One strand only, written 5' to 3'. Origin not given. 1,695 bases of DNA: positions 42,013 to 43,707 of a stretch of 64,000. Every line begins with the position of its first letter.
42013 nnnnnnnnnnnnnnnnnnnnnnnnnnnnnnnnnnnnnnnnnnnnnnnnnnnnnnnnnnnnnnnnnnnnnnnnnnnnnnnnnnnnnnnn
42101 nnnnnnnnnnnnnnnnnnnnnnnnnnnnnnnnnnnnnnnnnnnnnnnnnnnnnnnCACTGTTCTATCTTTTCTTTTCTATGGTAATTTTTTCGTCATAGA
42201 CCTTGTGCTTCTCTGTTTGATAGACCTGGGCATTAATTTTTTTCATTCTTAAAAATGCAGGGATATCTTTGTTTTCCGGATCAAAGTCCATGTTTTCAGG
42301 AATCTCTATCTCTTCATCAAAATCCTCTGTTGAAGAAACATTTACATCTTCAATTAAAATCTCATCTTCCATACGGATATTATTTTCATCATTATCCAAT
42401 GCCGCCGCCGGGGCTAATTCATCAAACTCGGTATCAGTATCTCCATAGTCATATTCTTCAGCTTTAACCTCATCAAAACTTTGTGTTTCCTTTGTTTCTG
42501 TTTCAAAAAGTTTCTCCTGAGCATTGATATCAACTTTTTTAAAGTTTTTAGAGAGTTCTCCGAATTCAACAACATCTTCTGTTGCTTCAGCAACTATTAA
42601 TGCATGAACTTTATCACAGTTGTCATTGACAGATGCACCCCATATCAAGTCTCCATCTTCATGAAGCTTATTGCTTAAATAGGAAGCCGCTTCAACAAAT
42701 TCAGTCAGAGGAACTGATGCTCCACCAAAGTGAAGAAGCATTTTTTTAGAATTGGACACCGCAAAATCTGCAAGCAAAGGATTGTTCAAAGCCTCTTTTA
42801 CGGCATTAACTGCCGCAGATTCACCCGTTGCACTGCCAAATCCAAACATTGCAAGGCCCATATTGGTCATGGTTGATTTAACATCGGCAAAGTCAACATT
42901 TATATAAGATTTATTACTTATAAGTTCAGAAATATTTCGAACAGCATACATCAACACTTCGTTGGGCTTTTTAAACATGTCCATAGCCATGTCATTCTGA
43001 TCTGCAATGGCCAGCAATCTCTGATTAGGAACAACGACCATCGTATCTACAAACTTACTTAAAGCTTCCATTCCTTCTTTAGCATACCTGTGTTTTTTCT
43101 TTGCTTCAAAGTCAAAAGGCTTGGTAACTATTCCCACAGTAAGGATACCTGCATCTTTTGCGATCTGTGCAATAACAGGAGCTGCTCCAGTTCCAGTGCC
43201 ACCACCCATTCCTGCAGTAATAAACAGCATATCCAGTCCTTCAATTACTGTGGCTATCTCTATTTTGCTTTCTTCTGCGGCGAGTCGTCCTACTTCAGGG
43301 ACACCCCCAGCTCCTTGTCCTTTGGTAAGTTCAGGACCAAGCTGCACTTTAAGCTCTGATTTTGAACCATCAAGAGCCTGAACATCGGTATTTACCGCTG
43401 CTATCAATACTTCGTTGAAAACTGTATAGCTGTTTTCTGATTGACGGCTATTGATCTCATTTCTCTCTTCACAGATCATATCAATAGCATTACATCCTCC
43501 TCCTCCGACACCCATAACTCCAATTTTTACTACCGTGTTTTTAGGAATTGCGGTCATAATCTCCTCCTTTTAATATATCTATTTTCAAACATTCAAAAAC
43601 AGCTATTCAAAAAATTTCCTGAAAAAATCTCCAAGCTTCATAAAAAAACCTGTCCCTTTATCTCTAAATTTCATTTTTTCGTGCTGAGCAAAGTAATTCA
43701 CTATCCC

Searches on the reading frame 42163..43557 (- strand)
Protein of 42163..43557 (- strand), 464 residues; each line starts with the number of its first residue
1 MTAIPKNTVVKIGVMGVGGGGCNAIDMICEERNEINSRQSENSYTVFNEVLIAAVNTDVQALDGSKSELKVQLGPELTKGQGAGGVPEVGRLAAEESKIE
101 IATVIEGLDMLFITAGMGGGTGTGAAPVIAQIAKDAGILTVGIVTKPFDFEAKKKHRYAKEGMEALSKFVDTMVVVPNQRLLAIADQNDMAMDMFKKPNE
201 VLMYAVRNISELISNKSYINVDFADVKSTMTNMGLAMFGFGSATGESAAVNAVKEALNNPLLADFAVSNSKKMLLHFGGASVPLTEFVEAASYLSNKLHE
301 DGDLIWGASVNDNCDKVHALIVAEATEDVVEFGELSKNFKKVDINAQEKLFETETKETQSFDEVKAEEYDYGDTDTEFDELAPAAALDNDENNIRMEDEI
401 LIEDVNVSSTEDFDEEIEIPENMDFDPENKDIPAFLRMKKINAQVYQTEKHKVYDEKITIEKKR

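Call 12: search_protein_families(library=pfam, proteins=[window:42163-43557:-], max_evalue=0.00001)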
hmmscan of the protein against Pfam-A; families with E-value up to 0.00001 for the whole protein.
window:42163-43557:- (464 aa): 2 families
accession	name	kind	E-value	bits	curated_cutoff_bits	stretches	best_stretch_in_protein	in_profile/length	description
PF00091.31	Tubulin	-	3.3e-46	158.4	33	1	11-185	1-189/190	Tubulin/FtsZ family, GTPase domain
PF12327.13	FtsZ_C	-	1.4e-14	54.6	27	1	234-322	1-90/95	FtsZ family, C-terminal domain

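Call 73: find_homologous_proteins(query=window:42163-43557:-, max_evalue=1e-40)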
Query window:42163-43557:- (464 aa): 7987 proteins with E <= 1e-40 among 8000 candidates; the best 120 are listed.
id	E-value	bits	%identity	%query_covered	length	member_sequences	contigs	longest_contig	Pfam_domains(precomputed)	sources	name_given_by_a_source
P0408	0.0e+0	1008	100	100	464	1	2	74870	PF00091.32,PF12327.14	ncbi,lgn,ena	-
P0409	2.9e-212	723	72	95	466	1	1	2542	PF00091.32,PF12327.14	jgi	jgi:cell division protein FtsZ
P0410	6.0e-211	719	72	100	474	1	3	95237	PF00091.32,PF12327.14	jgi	jgi:cell division protein FtsZ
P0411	2.3e-208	711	72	100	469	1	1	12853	PF00091.32,PF12327.14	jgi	-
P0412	3.7e-204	697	71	100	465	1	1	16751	PF00091.32,PF12327.14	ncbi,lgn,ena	-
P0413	4.7e-175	601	63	94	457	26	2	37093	PF00091.32,PF12327.14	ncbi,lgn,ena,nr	ncbi:MAG TPA: cell division protein FtsZ [bacterium]|nr:cell division protein FtsZ [bacterium]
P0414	7.0e-172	590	61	95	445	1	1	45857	PF00091.32,PF12327.14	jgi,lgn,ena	-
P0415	8.6e-172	590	62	97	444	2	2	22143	PF00091.32,PF12327.14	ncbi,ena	-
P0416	1.0e-171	590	61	98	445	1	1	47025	PF00091.32,PF12327.14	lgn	-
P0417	1.7e-171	589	61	99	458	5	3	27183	PF00091.32,PF12327.14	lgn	-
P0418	4.3e-171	588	60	95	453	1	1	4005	PF00091.32,PF12327.14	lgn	-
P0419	2.5e-169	582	61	94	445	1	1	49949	PF00091.32,PF12327.14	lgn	-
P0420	5.9e-169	581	60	95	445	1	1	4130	PF00091.32,PF12327.14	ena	-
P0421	1.4e-168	579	59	95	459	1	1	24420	PF00091.32,PF12327.14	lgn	-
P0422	3.6e-168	578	60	95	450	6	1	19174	PF00091.32,PF12327.14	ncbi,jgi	-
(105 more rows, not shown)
